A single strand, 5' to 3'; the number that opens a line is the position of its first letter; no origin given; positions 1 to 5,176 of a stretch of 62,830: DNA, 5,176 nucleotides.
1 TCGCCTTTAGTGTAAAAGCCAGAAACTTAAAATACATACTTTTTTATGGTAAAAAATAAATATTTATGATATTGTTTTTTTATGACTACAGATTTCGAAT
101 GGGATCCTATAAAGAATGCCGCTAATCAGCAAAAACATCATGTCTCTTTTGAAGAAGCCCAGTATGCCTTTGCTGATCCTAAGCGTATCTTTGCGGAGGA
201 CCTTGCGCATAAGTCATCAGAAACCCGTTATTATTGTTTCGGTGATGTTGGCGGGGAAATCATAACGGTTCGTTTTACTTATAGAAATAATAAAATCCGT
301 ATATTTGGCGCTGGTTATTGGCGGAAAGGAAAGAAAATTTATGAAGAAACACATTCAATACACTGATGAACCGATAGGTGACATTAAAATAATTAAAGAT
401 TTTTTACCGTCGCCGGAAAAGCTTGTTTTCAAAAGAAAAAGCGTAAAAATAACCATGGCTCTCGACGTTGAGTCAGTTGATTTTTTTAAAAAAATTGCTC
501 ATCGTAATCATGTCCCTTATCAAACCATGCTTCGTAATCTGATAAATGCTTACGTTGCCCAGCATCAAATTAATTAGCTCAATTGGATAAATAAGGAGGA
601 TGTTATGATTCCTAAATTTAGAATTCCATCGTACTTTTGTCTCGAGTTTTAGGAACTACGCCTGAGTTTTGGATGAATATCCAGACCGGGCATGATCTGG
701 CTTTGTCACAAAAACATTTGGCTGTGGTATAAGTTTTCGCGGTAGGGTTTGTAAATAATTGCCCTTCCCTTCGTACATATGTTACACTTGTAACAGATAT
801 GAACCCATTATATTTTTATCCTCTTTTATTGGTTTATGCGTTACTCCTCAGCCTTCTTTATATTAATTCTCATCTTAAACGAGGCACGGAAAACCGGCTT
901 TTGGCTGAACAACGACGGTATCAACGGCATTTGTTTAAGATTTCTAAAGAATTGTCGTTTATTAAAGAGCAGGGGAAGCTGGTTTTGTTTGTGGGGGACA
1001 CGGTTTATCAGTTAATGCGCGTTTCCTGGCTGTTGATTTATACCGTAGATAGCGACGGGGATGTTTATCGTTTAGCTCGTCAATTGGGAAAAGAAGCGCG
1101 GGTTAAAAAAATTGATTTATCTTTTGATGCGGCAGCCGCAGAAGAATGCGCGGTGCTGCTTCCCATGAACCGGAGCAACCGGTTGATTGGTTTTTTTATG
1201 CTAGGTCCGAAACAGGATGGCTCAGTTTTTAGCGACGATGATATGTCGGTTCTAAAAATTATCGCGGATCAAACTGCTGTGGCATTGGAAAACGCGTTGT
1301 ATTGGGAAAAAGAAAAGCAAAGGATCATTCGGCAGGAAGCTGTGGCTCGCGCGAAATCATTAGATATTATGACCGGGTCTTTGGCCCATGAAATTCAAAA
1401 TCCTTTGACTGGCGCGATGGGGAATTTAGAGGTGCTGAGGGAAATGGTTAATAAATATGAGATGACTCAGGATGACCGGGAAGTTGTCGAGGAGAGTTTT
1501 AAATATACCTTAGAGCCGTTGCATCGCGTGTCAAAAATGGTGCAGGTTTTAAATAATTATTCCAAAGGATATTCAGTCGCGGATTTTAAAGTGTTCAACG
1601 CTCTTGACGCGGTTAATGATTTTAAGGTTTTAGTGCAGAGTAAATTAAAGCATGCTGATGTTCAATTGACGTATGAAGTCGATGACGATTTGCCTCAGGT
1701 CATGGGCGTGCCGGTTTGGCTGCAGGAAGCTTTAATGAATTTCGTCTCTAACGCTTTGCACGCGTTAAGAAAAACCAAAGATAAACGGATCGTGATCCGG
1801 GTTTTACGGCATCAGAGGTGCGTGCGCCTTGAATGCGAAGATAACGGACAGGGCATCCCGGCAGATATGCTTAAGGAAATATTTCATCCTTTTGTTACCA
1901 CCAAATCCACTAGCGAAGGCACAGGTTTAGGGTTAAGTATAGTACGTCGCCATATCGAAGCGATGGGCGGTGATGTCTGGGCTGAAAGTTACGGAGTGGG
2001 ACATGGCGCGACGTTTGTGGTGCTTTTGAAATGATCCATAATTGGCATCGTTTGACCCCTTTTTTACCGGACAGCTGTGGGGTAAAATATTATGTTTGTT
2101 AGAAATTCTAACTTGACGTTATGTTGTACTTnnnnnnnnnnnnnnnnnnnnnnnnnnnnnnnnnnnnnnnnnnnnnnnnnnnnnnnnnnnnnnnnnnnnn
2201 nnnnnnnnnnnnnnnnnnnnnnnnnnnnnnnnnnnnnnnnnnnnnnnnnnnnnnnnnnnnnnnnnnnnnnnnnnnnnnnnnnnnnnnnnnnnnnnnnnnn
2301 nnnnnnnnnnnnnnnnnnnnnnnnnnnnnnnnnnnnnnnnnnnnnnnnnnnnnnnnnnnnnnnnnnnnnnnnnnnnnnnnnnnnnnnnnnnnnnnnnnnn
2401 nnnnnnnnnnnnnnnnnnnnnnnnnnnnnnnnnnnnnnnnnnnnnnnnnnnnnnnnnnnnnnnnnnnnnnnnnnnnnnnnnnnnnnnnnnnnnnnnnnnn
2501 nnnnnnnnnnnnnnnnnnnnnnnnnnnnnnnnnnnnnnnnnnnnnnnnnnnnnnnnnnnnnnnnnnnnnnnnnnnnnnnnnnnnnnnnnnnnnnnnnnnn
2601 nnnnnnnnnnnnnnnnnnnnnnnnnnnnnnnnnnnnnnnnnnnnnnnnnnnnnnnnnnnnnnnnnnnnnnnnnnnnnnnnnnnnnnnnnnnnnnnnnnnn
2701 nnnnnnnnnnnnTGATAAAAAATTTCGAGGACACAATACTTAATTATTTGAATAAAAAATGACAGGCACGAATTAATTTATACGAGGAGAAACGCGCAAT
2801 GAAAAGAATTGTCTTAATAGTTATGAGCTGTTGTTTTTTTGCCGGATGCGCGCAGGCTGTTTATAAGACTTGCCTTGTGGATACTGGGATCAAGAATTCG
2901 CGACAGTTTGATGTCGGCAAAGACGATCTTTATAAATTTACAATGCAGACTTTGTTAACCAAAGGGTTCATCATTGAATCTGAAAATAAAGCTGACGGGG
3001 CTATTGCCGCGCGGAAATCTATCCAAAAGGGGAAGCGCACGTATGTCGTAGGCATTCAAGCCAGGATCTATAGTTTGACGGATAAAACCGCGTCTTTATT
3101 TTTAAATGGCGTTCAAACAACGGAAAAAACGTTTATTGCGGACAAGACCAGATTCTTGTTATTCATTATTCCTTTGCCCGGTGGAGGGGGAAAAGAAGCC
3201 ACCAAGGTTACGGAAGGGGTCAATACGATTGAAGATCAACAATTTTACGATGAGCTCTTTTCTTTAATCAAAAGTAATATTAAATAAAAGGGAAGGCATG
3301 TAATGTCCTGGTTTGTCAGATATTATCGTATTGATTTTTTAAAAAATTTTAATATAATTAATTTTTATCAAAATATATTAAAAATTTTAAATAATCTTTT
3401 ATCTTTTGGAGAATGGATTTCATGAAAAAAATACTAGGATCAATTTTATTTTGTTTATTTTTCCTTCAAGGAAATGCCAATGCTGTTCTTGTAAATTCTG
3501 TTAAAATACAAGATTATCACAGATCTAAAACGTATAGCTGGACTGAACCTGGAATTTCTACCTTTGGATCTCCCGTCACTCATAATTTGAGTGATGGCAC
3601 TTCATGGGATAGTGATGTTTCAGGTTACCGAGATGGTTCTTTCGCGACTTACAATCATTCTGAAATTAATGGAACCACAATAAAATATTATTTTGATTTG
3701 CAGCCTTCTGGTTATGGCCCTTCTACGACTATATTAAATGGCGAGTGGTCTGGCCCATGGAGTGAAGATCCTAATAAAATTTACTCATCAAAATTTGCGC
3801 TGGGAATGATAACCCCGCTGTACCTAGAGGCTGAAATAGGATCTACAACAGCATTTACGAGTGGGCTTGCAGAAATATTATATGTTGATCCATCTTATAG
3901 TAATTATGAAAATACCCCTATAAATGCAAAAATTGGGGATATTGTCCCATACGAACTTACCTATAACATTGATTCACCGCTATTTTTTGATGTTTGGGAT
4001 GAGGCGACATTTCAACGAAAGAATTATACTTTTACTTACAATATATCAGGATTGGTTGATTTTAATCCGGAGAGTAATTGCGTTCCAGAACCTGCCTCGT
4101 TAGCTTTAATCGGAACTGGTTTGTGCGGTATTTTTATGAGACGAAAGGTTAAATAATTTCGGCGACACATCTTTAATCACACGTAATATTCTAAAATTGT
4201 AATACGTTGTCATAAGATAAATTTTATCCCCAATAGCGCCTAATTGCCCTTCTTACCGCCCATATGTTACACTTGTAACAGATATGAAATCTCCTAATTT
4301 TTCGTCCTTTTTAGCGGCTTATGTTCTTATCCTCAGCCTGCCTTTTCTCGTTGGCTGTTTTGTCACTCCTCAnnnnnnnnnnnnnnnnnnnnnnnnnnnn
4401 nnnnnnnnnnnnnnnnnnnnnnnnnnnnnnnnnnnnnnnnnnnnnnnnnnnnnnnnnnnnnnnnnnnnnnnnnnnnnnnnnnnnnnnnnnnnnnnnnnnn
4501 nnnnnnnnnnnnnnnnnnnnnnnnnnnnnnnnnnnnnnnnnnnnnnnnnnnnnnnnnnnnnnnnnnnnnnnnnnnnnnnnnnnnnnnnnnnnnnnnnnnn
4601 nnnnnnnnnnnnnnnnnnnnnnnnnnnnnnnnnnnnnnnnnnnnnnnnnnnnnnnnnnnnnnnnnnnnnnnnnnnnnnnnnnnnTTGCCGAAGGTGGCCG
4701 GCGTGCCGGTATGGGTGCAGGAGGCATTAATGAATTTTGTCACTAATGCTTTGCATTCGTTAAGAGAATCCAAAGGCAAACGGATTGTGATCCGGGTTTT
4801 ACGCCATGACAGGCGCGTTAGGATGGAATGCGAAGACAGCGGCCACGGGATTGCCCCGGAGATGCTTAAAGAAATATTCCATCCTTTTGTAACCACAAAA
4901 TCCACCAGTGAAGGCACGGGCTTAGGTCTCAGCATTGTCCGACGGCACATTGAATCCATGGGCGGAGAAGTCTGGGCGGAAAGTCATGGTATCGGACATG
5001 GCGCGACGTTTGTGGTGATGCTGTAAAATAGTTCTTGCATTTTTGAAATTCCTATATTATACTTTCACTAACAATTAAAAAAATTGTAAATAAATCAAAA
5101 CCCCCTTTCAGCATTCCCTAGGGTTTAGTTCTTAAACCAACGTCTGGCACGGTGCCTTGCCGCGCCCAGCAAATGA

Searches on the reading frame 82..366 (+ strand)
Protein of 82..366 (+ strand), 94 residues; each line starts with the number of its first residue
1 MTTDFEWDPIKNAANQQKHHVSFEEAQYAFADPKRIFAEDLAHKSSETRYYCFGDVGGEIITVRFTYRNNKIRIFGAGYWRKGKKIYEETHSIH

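Call 8: search_protein_families(library=pfam, proteins=[window:82-366:+], max_evalue=0.001)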
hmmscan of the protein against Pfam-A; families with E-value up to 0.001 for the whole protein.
window:82-366:+ (94 aa): 1 family
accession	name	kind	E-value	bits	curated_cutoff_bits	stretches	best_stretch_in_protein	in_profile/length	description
PF04365.19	BrnT_toxin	-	5.1e-23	81.6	34.5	1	7-82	1-75/77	Ribonuclease toxin, BrnT, of type II toxin-antitoxin system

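Call 87: find_encoding_contigs(protein=window:82-366:+, flank=10000, max_places=2)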
Protein window:82-366:+ (94 aa): no gene with exactly this product is on record in the collection.

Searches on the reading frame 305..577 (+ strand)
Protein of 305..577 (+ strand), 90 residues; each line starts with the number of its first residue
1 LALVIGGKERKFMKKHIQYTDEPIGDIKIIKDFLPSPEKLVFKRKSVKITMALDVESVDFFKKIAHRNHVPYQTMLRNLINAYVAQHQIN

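Call 8: search_protein_families(library=pfam, proteins=[window:305-577:+], max_evalue=0.001)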
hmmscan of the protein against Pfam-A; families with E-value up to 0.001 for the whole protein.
window:305-577:+ (90 aa): 2 families
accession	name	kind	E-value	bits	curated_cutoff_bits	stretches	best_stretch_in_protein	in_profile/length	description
PF14384.12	BrnA_antitoxin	-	2.6e-05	24.9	26.1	1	20-83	6-67/68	BrnA antitoxin of type II toxin-antitoxin system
PF12441.14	CopG_antitoxin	-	0.00045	21.4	28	1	41-81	37-77/79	CopG antitoxin of type II toxin-antitoxin system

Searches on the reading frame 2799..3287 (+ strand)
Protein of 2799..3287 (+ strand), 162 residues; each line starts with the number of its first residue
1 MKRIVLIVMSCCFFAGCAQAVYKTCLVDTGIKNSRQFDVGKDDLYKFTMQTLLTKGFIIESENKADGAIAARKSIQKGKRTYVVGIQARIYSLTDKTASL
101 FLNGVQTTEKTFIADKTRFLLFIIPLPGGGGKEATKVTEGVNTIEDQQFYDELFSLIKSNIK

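Call 8: search_protein_families(library=pfam, proteins=[window:2799-3287:+], max_evalue=0.001)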
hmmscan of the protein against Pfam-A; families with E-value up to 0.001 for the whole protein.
window:2799-3287:+ (162 aa): 1 family
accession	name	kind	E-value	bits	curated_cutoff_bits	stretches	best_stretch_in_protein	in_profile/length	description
PF10001.14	DUF2242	-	1.4e-05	25.7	25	1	50-159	6-119/121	Uncharacterized protein conserved in bacteria (DUF2242)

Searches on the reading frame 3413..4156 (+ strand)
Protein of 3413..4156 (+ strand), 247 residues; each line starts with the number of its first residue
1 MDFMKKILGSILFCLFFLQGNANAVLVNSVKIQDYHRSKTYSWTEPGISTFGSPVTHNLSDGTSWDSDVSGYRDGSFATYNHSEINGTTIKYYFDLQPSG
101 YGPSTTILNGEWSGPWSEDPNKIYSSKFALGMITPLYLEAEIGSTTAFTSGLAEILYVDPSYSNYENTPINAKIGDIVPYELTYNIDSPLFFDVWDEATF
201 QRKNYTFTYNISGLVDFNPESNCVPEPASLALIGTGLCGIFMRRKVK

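Call 8: search_protein_families(library=pfam, proteins=[window:3413-4156:+], max_evalue=0.001)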
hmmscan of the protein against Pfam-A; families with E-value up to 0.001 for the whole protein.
window:3413-4156:+ (247 aa): 1 family
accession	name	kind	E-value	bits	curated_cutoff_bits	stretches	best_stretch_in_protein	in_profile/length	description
PF07589.16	PEP-CTERM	-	2.5e-07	31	20.7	1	224-245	2-24/24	PEP-CTERM motif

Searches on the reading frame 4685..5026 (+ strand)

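Call 8: search_protein_families(library=pfam, proteins=[window:4685-5026:+], max_evalue=0.001)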
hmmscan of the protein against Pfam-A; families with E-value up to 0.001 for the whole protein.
window:4685-5026:+ (113 aa): 3 families
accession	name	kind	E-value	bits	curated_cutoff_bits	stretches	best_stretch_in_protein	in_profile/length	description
PF02518.31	HATPase_c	-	3e-24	86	26.4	1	7-112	2-106/111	Histidine kinase-, DNA gyrase B-, and HSP90-like ATPase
PF13581.12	HATPase_c_2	-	1.9e-05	25.1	27.4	1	7-90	32-110/127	Histidine kinase-like ATPase domain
PF14501.12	HATPase_c_5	-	4.5e-05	23.7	22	1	14-100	9-90/102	GHKL domain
